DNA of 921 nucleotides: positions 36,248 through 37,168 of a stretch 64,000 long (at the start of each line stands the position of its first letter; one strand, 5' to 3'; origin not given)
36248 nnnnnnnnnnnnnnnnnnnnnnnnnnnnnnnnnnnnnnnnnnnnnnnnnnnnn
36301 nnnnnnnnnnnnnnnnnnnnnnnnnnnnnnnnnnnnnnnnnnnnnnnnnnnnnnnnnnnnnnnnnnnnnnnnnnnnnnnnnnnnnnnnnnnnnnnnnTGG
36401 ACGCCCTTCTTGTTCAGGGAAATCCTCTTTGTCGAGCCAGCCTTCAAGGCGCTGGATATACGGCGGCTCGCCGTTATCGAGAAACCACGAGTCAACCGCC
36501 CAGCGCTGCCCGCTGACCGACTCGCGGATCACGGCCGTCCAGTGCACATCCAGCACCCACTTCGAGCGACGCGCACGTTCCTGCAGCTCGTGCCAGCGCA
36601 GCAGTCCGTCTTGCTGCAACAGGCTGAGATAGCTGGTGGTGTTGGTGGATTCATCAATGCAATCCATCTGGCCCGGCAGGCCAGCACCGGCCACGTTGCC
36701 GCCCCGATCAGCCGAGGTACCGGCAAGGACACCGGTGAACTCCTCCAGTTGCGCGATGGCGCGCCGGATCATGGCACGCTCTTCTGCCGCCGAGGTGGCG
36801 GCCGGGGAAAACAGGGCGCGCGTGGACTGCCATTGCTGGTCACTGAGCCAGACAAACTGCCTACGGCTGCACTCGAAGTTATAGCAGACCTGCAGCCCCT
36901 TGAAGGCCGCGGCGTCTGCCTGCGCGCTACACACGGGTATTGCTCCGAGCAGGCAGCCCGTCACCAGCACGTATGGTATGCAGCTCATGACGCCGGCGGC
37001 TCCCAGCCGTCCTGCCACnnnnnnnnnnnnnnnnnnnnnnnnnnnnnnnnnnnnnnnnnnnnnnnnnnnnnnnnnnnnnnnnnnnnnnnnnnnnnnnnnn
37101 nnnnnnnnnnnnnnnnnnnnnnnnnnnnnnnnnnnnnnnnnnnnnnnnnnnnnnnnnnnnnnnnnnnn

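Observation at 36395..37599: Tandem paralogous secreted Cys-containing proteins inserted in the conserved nudJ-mnmA-hflD block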

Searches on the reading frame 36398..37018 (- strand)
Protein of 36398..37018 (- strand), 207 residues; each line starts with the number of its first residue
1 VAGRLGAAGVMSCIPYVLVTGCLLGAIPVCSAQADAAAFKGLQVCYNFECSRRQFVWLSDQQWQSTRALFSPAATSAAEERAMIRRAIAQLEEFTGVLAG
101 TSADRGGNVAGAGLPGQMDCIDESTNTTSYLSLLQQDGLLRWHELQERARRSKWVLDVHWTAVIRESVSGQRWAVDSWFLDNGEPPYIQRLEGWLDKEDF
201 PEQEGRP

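Call 4: search_protein_families(library=pfam, proteins=[window:36398-37018:-], max_evalue=1)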
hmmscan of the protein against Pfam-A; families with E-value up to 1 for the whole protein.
window:36398-37018:- (207 aa): 0 families

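Call 5: search_protein_families(library=ncbifam, proteins=[window:36398-37018:-], max_evalue=1)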
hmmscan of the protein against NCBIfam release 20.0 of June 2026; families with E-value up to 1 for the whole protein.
window:36398-37018:- (207 aa): 1 family
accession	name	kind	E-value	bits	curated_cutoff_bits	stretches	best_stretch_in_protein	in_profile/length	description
TIGR03253.1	oxalate_frc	equivalog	0.084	11.6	504.2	1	98-162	234-297/416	formyl-CoA transferase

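Call 8: search_protein_families(library=phrogs, proteins=[window:36398-37018:-], max_evalue=1)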
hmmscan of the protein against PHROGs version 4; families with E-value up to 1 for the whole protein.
window:36398-37018:- (207 aa): 1 family
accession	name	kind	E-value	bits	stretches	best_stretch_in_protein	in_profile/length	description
phrog_29144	-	unknown function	0.21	12.8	1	108-153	4-49/71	-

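Call 51: predict_structure(alignment_id=A2)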
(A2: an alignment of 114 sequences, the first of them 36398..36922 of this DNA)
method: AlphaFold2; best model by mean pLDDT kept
length: 175 residues; sequences in the alignment: 114
mean_pLDDT: 88.5   pTM: 0.86
mean pLDDT of the five models: 88.5, 88.3, 88.3, 87.4, 83.0
residues with pLDDT >= 90: 118; 70-90: 35; 50-70: 16; < 50: 6
segments of 3 or more residues with pLDDT < 50: 1-4
pLDDT, mean of each block of 10 residues (from residue 1): 64 92 95 97 98 97 94 71 84 96 97 93 77 98 91 95 85 50
secondary structure, 60 per line:
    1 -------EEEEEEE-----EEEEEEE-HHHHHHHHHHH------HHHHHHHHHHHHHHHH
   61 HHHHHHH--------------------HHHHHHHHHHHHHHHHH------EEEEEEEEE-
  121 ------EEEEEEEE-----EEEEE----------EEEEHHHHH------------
elements in order: E8-14 E20-26 H28-38 H45-67 H88-104 E111-119 E127-134 E140-144 E155-158 H159-163

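Call 53: fold_search(model_id=the predicted structure, library=pdb)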
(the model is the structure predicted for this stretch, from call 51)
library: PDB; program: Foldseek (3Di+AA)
matches with E <= 10: 243; with E <= 0.001: 0
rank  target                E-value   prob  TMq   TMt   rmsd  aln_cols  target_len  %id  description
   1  2bkq_D                3.8e-01  0.08  0.17  0.15  15.9       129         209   12  NEDD8 protease (released 2005-02-21)
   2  9crn                  4.0e-01  0.21  0.35  0.20  10.7       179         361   12  Crystal structure of Streptococcus pyogenes TglA (released 2024-08-14)
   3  2bkq_A                4.8e-01  0.06  0.17  0.16  16.1       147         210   11  NEDD8 protease (released 2005-02-21)
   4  3isr_C                6.9e-01  0.30  0.35  0.23   7.9       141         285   10  The Crystal Structure of a Putative Cysteine Protease from Cytophaga hutchinsonii to 1.9A (released 2009-09-08)
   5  9q6a_B                7.7e-01  0.07  0.22  0.19  22.9       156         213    9  Crystal structure of octameric COMMD-like protein MBK5214510 from Flavobacteriaceae bacterium (released 2025-10-01)
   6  8f3i                  8.2e-01  0.03  0.15  0.07  12.2       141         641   14  Crystal structure of Penicillin Binding Protein 5 (PBP5) S466 insertion variant penicillin bound form from Enterococcus  (released 2023-07-05)
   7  8f3y                  8.7e-01  0.04  0.16  0.07  13.6       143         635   15  Crystal structure of Penicillin Binding Protein 5 (PBP5) Poly-Gly variant penicillin bound form from Enterococcus faeciu (released 2023-11-15)
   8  9zfo_U                1.0e+00  0.08  0.16  0.11   9.1        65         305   15  Cryo-EM Structure of Human STAT2-USP18-ISG15 Complex (released 2026-03-18)
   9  3isr_B                1.1e+00  0.16  0.34  0.23   7.3       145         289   13  The Crystal Structure of a Putative Cysteine Protease from Cytophaga hutchinsonii to 1.9A (released 2009-09-08)
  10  5y88_U                1.3e+00  0.02  0.15  0.07  27.1       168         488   14  Cryo-EM structure of the intron-lariat spliceosome ready for disassembly from S.cerevisiae at 3.5 angstrom (released 2018-08-01)
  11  6h4h_A                1.5e+00  0.04  0.17  0.08  25.6       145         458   11  Usp28 catalytic domain variant E593D in complex with UbPA (released 2019-03-27)
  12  9l5u_B                1.5e+00  0.04  0.18  0.21  11.3       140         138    8  Papain-like cysteine protease toxin/immunity pair (released 2025-06-04)
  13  8d2j_B                1.5e+00  0.02  0.12  0.06  24.1       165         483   11  A novel insecticidal protein from ferns IPD113_Cow. (released 2023-11-08)
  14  6lpg_A                1.8e+00  0.15  0.33  0.25   6.0       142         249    8  human VASH1-SVBP complex (released 2020-10-21)
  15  4poi_B                1.8e+00  0.07  0.17  0.22   6.8        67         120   10  Crystal structure of a putative periplasmic protein (BACCAC_02096) from Bacteroides caccae ATCC 43185 at 2.30 A resolu (released 2014-03-12)
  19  5boi                  1.9e+00  0.14  0.23  0.19   5.7        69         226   12  Bacillus megaterium YpeB C-terminal domain (released 2015-08-12)
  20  4poi_A                1.9e+00  0.07  0.17  0.22   6.9        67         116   10  Crystal structure of a putative periplasmic protein (BACCAC_02096) from Bacteroides caccae ATCC 43185 at 2.30 A resolu (released 2014-03-12)
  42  3d9w_B                2.7e+00  0.13  0.37  0.26   8.6       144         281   12  Crystal Structure Analysis of Nocardia farcinica Arylamine N-acetyltransferase (released 2008-09-02)
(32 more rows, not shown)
